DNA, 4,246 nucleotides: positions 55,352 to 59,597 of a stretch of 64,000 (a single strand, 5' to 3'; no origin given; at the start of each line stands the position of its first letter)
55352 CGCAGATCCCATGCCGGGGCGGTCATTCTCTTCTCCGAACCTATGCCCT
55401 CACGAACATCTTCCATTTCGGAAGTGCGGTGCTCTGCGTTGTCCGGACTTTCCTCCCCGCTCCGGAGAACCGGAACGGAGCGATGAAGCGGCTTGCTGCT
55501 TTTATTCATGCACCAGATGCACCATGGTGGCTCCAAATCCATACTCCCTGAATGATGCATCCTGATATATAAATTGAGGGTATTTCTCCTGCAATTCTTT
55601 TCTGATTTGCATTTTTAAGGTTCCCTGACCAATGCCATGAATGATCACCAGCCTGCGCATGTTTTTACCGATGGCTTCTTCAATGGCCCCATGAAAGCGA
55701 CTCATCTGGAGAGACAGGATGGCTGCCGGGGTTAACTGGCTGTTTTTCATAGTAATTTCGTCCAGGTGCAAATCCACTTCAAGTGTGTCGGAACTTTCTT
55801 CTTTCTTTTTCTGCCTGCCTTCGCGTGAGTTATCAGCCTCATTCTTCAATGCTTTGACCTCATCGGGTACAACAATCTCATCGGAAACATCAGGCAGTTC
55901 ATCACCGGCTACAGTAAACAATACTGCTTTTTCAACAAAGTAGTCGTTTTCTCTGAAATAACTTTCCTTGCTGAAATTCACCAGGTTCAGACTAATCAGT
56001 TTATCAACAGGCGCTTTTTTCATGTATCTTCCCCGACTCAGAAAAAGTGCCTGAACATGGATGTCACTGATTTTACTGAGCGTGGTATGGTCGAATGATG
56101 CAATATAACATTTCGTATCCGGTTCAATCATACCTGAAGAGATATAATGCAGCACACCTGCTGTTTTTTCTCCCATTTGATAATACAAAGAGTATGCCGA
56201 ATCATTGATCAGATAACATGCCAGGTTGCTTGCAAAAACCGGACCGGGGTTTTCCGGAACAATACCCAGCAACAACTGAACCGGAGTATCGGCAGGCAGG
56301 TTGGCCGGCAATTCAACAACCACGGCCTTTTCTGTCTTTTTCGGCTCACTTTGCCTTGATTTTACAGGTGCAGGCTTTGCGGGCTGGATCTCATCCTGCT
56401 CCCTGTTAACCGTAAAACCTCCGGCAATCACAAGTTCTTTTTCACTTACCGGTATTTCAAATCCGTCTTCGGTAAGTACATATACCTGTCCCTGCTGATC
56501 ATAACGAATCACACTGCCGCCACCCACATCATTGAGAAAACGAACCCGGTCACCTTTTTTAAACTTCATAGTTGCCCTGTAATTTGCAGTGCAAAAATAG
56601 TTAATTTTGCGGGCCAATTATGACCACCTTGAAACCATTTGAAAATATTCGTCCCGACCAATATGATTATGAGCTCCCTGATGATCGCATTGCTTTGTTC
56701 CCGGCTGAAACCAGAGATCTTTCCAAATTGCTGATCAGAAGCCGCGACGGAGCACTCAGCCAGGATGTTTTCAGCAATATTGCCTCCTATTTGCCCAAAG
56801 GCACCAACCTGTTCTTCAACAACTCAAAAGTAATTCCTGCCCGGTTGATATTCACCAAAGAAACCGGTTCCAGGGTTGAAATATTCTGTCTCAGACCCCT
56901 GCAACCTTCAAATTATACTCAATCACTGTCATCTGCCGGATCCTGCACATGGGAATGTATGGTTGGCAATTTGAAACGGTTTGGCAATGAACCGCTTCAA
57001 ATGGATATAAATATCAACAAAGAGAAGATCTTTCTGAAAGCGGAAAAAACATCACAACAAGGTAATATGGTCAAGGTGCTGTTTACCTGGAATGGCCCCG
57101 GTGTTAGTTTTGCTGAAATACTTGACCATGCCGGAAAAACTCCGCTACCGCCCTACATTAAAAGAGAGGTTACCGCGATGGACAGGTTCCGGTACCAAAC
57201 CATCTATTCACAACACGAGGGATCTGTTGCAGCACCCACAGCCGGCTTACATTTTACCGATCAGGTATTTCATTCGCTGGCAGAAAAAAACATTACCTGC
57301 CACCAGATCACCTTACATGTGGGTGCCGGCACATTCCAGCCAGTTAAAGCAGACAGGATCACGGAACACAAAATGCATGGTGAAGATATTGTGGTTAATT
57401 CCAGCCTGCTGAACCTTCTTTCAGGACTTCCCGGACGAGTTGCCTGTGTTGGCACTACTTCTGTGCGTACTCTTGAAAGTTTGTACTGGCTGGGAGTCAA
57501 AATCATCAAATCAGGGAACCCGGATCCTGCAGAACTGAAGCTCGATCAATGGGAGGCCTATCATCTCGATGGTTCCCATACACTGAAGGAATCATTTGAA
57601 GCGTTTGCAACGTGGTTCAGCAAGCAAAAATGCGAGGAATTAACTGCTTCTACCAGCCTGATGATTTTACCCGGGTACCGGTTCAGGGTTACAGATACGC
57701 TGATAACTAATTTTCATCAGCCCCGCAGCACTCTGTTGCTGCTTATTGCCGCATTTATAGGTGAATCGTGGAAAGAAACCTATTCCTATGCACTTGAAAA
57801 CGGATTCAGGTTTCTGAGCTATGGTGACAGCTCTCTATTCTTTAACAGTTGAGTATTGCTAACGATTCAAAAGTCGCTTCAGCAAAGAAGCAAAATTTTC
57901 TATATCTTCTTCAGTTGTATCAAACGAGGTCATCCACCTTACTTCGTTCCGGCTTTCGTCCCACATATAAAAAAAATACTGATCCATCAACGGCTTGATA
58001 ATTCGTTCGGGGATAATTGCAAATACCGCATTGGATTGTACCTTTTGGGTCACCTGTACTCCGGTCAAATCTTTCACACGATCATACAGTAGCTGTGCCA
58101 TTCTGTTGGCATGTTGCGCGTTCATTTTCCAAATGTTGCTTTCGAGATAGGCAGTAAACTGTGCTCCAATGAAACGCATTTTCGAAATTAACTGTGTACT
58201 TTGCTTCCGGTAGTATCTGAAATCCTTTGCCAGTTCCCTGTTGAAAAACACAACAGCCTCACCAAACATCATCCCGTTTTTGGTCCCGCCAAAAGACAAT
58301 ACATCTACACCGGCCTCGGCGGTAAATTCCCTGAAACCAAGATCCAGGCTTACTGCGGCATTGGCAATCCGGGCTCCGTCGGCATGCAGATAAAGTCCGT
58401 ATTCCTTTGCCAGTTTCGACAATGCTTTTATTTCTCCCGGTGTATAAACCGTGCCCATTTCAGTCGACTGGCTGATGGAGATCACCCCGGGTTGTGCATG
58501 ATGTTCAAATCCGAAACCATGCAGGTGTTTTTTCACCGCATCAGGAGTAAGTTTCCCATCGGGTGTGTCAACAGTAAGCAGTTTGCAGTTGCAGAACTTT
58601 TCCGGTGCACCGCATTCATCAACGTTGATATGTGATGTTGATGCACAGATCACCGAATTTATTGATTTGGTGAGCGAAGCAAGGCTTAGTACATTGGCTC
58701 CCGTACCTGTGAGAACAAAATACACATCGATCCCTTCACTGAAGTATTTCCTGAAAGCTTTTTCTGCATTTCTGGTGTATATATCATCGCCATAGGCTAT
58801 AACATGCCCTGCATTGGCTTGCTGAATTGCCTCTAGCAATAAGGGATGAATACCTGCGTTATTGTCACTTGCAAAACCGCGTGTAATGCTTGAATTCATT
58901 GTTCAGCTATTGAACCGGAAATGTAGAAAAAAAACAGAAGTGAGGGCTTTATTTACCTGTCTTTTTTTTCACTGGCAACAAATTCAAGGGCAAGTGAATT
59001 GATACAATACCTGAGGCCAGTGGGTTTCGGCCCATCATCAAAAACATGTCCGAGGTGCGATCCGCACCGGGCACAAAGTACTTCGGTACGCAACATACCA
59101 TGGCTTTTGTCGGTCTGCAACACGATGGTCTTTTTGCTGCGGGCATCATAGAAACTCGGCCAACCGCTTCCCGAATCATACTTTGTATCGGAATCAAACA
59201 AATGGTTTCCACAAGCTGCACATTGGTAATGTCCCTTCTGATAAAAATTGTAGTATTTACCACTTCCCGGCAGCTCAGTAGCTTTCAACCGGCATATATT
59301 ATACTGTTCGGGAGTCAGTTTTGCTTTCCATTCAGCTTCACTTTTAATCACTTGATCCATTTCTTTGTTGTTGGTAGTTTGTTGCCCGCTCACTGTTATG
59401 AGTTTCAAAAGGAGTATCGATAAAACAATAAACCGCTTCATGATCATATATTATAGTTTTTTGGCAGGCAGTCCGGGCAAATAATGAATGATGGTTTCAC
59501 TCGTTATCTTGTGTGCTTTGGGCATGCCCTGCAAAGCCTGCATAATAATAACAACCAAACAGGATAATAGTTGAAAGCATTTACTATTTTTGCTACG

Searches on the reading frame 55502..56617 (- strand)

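Call 82: search_protein_families(library=pfam, proteins=[window:55502-56617:-], max_evalue=0.0001)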
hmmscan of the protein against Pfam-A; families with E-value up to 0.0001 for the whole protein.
window:55502-56617:- (371 aa): 2 families
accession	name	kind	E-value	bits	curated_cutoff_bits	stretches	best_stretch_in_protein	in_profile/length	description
PF09640.15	DUF2027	-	1.6e-28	99.6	25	1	114-247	2-136/156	Domain of unknown function (DUF2027)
PF01713.27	Smr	-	6.1e-09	36.4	25.7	1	309-368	16-76/77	Smr domain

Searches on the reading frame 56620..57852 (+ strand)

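Call 82: search_protein_families(library=pfam, proteins=[window:56620-57852:+], max_evalue=0.0001)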
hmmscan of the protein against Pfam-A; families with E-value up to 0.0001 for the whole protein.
window:56620-57852:+ (410 aa): 1 family
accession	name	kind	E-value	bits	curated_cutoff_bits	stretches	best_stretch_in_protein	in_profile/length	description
PF02547.20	Queuosine_synth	-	1.4e-95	320.6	25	1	13-406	2-321/322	Queuosine biosynthesis protein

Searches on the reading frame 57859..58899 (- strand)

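Call 82: search_protein_families(library=pfam, proteins=[window:57859-58899:-], max_evalue=0.0001)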
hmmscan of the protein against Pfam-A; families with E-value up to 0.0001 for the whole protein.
window:57859-58899:- (346 aa): 1 family
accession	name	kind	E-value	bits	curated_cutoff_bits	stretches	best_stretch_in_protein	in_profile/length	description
PF01212.27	Beta_elim_lyase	-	2.1e-49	168.9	27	1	9-293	2-284/288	Beta-eliminating lyase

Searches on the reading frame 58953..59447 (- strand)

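Call 82: search_protein_families(library=pfam, proteins=[window:58953-59447:-], max_evalue=0.0001)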
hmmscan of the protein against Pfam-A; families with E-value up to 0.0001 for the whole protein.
window:58953-59447:- (164 aa): 2 families
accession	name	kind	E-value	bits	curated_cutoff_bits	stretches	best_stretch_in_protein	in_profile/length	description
PF01641.26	SelR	-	1.4e-49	167.3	24.9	1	44-157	1-115/116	SelR domain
PF24046.1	At4g08330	-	2.1e-05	25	27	0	119-143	75-99/129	At4g08330 beta-tent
